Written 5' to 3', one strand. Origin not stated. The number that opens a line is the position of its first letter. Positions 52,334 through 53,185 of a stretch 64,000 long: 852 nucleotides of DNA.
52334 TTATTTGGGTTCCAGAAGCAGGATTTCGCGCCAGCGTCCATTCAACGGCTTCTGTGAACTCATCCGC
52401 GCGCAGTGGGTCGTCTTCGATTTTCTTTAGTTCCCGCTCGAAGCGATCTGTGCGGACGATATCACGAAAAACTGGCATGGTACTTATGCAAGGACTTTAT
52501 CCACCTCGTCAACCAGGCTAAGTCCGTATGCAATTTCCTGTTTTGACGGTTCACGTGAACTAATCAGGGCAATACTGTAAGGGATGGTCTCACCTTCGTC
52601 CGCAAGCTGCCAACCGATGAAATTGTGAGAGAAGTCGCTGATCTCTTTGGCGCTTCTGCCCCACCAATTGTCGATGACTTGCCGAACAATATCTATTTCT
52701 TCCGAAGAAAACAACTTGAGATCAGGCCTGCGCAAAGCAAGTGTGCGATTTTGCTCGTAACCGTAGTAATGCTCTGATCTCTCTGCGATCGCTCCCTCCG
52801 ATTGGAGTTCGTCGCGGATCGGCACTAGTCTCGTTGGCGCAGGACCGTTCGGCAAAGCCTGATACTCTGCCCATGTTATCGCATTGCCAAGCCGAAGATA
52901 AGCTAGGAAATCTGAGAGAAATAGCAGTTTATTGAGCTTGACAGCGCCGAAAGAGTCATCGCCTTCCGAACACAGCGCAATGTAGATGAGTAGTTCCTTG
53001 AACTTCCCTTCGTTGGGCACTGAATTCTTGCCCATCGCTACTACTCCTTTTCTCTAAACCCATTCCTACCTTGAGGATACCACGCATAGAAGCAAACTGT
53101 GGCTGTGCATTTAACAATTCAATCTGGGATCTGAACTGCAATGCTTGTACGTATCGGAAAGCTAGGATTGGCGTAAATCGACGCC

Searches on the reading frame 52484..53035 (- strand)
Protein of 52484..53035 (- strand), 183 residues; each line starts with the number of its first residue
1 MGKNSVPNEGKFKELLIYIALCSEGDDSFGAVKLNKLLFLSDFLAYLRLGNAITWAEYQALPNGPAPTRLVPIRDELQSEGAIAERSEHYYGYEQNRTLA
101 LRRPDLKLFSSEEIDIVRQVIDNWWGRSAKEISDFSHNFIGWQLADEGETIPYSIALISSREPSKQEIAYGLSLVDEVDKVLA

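Call 66: search_protein_families(library=pfam, proteins=[window:52484-53035:-], max_evalue=0.001)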
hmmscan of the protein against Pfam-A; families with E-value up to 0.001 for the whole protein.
window:52484-53035:- (183 aa): 1 family
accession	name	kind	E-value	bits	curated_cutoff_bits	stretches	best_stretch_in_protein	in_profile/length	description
PF13274.11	SocA_Panacea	-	1.2e-15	58.9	25.7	1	34-143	1-113/113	Antitoxin SocA-like, Panacea domain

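Call 75: search_protein_families(library=padloc, proteins=[window:52484-53035:-], max_evalue=0.00001)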
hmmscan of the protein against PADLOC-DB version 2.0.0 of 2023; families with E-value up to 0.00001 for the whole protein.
window:52484-53035:- (183 aa): 0 families
